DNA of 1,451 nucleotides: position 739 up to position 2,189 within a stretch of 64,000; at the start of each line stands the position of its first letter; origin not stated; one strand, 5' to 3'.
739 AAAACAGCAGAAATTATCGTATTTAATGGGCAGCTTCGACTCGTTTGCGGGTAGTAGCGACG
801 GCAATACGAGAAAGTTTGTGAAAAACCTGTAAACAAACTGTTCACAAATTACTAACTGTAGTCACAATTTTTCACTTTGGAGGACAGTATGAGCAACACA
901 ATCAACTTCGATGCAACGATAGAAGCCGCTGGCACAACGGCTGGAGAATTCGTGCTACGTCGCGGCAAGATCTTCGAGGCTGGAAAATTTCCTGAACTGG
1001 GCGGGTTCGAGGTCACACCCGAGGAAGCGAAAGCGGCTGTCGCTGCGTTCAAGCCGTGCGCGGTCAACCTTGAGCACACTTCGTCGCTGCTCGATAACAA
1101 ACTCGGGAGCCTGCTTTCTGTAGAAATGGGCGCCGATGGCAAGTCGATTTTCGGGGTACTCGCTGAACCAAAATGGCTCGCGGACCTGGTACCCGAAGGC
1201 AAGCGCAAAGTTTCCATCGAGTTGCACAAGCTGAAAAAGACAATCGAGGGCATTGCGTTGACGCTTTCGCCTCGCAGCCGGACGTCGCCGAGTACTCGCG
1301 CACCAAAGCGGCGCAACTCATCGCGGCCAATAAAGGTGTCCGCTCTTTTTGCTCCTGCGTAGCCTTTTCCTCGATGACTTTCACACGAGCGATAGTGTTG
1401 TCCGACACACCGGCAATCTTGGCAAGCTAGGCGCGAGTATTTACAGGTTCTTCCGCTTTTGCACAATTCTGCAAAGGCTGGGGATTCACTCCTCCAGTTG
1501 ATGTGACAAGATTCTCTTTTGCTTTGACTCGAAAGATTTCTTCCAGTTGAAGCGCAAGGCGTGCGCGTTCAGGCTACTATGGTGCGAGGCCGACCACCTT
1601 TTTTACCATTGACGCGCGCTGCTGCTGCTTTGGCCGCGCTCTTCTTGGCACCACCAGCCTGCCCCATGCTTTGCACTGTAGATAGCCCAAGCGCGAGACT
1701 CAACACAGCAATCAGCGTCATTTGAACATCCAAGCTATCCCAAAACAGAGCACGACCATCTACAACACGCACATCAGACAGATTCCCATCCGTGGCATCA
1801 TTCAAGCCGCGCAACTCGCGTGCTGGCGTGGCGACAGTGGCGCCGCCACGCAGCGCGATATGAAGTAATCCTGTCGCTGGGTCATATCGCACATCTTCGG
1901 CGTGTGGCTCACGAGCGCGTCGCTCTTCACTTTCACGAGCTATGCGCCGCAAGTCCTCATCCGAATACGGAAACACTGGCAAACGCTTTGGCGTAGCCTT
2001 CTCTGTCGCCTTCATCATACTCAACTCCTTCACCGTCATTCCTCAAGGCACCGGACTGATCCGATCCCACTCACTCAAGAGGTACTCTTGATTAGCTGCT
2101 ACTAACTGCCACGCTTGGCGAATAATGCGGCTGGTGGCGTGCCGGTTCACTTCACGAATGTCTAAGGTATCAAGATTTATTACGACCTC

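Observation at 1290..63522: Highly iterated 8-bp palindrome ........, about 30-fold over chance (HIP-like element)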

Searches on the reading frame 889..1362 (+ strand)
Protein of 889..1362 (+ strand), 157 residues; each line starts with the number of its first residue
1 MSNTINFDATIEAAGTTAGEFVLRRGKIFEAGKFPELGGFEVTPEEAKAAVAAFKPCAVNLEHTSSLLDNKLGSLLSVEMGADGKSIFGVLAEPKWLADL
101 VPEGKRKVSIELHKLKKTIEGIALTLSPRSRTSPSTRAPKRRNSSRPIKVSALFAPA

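Call 75: search_protein_families(library=pfam, proteins=[window:889-1362:+], max_evalue=0.01)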
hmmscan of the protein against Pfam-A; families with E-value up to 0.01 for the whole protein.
window:889-1362:+ (157 aa): 0 families

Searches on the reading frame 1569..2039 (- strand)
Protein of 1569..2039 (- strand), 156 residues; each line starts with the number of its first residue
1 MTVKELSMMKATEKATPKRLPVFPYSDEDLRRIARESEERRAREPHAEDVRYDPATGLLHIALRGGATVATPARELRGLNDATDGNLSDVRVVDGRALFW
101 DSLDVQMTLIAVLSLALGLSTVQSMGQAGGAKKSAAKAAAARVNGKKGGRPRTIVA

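Call 17: find_encoding_contigs(protein=window:1569-2039:-, flank=10000, max_places=3)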
Protein window:1569-2039:- (156 aa): 1 contig read that carries it; 1 place shown.
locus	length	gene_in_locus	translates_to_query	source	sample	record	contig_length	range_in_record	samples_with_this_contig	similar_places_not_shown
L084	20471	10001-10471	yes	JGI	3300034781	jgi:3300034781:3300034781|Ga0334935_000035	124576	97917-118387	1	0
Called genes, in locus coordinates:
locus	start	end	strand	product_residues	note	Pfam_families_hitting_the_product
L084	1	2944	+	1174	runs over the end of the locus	PF15902:Sortilin-Vps10 (faint), PF25852:DUF6242_C (faint), PF02012:BNR (faint), PF07610:DUF1573 (faint), PF22073:Cep192_D4 (faint), PF15780:ASH (weak), PF22544:HYDIN_VesB_CFA65-like_Ig (weak)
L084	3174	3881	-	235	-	PF00657:Lipase_GDSL, PF13472:Lipase_GDSL_2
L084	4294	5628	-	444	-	-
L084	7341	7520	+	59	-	-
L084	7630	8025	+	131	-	-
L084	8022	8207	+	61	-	-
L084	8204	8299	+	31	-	-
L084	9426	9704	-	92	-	-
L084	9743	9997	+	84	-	PF13711:DUF4160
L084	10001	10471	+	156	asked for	PF10387:DUF2442 (weak)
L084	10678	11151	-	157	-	-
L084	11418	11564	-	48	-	-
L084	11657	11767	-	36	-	-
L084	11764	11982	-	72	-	-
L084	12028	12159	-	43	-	-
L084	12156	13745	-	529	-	PF13148:DUF3987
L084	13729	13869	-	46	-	-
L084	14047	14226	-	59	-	PF01381:HTH_3 (weak), PF13413:HTH_25 (weak), PF13560:HTH_31 (weak)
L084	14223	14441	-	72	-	-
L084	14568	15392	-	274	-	PF17762:HTH_ParB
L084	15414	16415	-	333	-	PF00589:Phage_integrase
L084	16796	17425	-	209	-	-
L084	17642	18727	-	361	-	PF00586:AIRS, PF02769:AIRS_C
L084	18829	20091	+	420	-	PF02417:Chromate_transp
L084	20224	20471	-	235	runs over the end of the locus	-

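Call 75: search_protein_families(library=pfam, proteins=[L084:16796-17425:-], max_evalue=0.01)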
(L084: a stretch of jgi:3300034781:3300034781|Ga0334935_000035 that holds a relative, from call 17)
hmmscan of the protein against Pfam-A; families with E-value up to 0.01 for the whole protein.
L084:16796-17425:- (209 aa): 0 families
